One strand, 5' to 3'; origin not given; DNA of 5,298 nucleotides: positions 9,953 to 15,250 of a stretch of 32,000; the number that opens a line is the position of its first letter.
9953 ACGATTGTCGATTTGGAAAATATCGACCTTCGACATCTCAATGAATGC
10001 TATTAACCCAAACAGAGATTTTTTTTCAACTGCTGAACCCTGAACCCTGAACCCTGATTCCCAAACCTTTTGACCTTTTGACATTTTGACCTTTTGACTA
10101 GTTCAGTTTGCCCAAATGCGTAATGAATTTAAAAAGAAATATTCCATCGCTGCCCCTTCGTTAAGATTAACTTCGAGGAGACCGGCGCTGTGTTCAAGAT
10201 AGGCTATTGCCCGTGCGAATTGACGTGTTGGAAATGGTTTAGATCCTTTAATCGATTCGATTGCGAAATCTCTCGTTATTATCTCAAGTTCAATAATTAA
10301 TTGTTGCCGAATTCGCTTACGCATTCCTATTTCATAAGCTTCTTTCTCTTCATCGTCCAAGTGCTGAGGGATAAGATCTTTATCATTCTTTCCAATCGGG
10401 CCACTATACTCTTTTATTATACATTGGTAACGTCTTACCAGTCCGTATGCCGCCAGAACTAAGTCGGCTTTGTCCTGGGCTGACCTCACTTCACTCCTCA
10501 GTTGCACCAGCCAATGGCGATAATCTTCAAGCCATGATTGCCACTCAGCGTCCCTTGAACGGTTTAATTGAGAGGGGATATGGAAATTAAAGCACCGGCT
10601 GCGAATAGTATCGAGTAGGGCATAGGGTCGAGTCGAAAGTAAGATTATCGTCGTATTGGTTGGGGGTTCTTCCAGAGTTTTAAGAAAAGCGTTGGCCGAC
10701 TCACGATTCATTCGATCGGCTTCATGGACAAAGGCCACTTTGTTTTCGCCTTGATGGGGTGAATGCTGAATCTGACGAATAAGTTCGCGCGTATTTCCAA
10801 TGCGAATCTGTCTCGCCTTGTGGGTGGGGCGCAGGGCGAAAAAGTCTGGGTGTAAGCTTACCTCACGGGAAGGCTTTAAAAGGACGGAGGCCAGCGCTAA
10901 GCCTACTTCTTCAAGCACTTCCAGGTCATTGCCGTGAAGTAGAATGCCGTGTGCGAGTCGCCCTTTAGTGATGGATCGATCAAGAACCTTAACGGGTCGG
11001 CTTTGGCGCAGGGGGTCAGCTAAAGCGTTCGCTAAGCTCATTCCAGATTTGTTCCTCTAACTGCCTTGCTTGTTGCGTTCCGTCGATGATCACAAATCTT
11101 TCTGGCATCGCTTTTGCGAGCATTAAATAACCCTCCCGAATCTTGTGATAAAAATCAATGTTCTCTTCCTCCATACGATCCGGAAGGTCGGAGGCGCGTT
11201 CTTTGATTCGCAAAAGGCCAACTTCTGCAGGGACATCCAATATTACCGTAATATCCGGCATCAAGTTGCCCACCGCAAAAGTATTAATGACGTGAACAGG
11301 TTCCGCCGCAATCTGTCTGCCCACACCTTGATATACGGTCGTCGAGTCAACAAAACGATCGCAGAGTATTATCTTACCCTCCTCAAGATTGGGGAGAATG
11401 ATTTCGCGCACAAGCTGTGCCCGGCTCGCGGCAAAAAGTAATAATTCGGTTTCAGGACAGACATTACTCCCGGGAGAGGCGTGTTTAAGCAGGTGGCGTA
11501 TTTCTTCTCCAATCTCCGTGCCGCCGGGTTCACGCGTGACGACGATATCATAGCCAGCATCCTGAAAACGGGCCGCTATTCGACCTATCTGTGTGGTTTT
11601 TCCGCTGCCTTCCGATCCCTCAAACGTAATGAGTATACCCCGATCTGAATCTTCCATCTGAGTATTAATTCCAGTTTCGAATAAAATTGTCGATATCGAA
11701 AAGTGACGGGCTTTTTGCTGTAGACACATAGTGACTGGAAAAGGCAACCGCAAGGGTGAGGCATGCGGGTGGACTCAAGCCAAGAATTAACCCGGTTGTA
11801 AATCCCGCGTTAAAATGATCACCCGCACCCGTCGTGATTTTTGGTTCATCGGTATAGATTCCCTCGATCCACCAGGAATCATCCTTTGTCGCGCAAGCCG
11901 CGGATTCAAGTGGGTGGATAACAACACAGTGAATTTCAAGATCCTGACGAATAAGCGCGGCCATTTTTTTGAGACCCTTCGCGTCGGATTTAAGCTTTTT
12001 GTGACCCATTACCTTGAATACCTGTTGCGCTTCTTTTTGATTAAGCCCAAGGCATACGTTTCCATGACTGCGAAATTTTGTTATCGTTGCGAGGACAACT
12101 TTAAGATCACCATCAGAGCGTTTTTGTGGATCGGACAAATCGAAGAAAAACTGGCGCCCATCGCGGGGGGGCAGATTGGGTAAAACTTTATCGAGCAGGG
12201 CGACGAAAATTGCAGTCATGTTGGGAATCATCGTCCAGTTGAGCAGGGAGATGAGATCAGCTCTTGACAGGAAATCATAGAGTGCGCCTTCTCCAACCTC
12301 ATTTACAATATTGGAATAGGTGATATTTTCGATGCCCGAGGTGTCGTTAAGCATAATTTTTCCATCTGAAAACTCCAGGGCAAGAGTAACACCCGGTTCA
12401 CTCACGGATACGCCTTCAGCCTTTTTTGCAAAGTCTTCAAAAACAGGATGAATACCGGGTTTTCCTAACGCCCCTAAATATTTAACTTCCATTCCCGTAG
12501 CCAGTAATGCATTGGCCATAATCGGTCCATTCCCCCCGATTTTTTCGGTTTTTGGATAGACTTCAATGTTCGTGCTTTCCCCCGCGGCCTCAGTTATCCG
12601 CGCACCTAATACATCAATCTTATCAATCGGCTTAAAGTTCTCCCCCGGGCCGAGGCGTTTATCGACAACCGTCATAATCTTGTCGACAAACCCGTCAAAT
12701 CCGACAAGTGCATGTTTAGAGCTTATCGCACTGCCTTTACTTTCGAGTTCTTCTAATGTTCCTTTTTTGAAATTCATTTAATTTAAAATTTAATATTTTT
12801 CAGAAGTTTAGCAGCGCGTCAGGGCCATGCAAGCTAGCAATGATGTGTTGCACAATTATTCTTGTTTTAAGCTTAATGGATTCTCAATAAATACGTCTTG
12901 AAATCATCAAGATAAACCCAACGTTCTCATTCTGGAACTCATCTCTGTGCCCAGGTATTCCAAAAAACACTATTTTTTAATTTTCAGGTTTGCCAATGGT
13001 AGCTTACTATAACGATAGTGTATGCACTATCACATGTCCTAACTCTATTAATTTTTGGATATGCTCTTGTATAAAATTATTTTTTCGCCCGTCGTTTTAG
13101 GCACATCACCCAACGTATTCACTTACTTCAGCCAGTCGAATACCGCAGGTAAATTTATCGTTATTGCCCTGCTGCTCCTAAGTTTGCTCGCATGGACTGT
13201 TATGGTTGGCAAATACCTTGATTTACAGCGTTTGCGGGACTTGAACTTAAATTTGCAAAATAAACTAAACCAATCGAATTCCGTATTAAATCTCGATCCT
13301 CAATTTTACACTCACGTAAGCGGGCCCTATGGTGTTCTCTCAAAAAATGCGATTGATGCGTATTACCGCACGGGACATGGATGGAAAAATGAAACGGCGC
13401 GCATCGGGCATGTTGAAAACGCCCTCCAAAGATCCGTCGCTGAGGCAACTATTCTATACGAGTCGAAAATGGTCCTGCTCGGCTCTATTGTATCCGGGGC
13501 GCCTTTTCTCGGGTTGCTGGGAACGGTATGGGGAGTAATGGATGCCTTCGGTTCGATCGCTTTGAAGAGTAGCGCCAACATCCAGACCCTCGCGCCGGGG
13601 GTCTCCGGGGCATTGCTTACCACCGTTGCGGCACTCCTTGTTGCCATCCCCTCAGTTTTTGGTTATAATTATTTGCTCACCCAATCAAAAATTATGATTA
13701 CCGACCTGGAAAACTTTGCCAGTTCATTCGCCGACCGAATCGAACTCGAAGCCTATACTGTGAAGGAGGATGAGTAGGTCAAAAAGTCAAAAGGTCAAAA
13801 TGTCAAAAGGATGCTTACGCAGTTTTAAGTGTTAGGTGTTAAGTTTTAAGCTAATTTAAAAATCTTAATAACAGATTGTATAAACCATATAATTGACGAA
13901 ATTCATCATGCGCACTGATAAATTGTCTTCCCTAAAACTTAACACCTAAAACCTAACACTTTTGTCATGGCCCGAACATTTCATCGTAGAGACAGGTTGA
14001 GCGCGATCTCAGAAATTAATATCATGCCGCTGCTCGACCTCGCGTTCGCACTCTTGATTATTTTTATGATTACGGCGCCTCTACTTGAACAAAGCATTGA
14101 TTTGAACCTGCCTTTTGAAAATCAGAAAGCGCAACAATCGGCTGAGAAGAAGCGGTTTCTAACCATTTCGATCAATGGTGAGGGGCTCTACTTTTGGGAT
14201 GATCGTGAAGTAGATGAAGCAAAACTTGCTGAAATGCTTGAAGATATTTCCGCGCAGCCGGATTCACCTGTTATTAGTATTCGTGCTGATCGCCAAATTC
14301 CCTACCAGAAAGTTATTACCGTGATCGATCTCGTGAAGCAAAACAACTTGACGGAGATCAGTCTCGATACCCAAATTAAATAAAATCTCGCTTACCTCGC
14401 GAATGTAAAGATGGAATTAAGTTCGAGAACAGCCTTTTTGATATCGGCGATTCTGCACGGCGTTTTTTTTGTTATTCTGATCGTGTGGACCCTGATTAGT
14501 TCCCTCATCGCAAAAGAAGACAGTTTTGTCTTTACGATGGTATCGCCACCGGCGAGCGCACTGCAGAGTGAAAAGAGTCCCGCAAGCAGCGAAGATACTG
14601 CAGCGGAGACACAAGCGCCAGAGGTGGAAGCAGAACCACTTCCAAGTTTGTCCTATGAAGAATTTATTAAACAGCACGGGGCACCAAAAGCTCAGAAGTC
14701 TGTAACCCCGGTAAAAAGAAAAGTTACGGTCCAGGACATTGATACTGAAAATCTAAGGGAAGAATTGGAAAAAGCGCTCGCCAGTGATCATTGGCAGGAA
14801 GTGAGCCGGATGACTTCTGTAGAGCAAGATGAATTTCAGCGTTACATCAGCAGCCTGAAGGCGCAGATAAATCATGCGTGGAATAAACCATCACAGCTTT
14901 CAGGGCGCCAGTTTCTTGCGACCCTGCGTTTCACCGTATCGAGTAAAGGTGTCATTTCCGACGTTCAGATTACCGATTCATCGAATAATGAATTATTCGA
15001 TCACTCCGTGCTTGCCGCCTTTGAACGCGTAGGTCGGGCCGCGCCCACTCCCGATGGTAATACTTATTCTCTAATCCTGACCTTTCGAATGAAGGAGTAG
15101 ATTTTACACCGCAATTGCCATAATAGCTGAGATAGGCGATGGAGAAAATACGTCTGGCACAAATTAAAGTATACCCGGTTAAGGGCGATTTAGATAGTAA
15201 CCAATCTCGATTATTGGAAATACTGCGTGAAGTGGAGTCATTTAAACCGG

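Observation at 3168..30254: Most of the longer intergenic spacers are assembled from a small vocabulary of period-6/7/8 tandem oligomers used as nested inverted arms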

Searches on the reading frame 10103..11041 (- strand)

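Call 8: search_protein_families(library=pfam, proteins=[window:10103-11041:-])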
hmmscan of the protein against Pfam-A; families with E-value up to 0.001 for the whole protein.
window:10103-11041:- (312 aa): 1 family
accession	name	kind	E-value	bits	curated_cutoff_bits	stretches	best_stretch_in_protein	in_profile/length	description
PF13177.12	DNA_pol3_delta2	-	1.2e-31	110.4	27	1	13-157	2-159/161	DNA polymerase III, delta subunit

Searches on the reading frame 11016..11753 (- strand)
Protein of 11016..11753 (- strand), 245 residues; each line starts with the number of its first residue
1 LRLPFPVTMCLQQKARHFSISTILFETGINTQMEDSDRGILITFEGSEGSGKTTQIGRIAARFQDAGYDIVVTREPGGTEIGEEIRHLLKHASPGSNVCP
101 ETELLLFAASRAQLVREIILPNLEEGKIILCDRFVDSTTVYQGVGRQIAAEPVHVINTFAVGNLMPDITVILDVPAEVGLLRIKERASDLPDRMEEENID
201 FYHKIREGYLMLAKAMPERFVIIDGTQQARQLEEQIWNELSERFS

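Call 10: search_protein_families(library=pfam, proteins=[window:11016-11753:-])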
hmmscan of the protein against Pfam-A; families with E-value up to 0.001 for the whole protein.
window:11016-11753:- (245 aa): 2 families
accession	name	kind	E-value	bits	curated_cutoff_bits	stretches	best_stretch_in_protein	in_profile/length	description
PF02223.23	Thymidylate_kin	-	6.4e-51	173.1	27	1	44-236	1-185/185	Thymidylate kinase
PF13521.12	AAA_28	-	5.3e-06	27.2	27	1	42-144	2-92/164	AAA domain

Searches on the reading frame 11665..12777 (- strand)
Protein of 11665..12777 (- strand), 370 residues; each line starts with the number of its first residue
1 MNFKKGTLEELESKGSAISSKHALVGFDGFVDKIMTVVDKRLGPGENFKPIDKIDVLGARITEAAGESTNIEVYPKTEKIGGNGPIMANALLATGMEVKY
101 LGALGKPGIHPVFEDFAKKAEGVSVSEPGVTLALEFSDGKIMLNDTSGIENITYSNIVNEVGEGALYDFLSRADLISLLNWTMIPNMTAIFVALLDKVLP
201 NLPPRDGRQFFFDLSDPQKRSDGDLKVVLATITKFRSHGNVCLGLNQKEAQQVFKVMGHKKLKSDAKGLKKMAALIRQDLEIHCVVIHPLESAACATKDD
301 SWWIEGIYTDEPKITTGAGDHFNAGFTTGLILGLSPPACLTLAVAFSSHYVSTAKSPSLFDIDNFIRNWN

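Call 8: search_protein_families(library=pfam, proteins=[window:11665-12777:-])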
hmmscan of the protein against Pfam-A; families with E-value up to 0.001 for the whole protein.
window:11665-12777:- (370 aa): 3 families
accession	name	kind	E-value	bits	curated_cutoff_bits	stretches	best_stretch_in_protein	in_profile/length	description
PF25270.1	Khk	-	1.2e-52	179.8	35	1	19-367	21-363/365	Prokaryotic ketohexokinase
PF00294.29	PfkB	-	1.2e-10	41.7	25.8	1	246-352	190-291/302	pfkB family carbohydrate kinase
PF04587.20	ADP_PFK_GK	-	1.3e-06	27.8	27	0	75-142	83-152/430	ADP-specific Phosphofructokinase/Glucokinase conserved region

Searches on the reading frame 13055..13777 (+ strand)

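Call 8: search_protein_families(library=pfam, proteins=[window:13055-13777:+])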
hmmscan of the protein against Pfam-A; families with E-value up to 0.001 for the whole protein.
window:13055-13777:+ (240 aa): 1 family
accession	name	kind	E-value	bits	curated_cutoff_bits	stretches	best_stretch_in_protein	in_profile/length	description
PF01618.21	MotA_ExbB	-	8.7e-26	90.6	22.9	1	113-219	20-126/127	MotA/TolQ/ExbB proton channel family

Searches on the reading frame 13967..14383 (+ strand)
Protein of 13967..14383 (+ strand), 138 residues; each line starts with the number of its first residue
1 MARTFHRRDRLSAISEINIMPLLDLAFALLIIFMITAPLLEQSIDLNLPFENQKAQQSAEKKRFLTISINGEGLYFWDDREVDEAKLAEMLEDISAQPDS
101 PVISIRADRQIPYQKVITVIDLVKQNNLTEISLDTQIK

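Call 9: search_protein_families(library=pfam, proteins=[window:13967-14383:+])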
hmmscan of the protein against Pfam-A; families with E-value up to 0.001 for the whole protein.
window:13967-14383:+ (138 aa): 1 family
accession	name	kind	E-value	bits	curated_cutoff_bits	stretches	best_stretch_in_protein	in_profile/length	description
PF02472.21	ExbD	-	8.3e-29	100.7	25.4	1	15-136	6-126/128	Biopolymer transport protein ExbD/TolR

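Call 59: find_encoding_contigs(protein=window:13967-14383:+, flank=3000, max_places=10)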
Protein window:13967-14383:+ (138 aa): 4 contigs read that carry it; 2 places shown.
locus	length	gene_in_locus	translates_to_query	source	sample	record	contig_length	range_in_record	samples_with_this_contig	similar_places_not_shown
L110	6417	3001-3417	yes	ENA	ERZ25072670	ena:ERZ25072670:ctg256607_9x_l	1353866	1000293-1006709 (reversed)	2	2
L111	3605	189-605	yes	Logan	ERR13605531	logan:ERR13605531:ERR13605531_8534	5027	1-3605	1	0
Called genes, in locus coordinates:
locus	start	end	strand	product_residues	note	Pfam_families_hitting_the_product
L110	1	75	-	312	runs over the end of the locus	PF13177:DNA_pol3_delta2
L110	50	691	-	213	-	PF02223:Thymidylate_kin, PF13521:AAA_28 (weak)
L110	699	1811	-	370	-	PF25270:Khk, PF04587:ADP_PFK_GK (faint), PF00294:PfkB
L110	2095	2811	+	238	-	PF01618:MotA_ExbB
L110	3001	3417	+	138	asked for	PF02472:ExbD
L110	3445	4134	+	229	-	PF13103:TonB_2, PF03544:TonB_C (weak)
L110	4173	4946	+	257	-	PF00795:CN_hydrolase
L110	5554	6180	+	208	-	-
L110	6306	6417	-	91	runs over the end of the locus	PF00216:Bac_DNA_binding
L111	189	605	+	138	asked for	PF02472:ExbD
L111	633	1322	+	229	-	PF13103:TonB_2, PF03544:TonB_C (weak)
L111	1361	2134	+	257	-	PF00795:CN_hydrolase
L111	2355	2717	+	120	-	-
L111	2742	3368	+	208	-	-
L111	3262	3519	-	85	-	-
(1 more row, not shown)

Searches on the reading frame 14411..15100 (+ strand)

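Call 9: search_protein_families(library=pfam, proteins=[window:14411-15100:+])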
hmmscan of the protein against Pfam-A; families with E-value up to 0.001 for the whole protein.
window:14411-15100:+ (229 aa): 2 families
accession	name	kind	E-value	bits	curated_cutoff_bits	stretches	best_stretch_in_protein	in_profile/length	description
PF13103.11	TonB_2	-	3.1e-11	43.7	22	1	143-223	2-83/85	TonB C terminal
PF03544.19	TonB_C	-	1.4e-06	29.1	24.6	1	170-219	18-67/79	Gram-negative bacterial TonB protein C-terminal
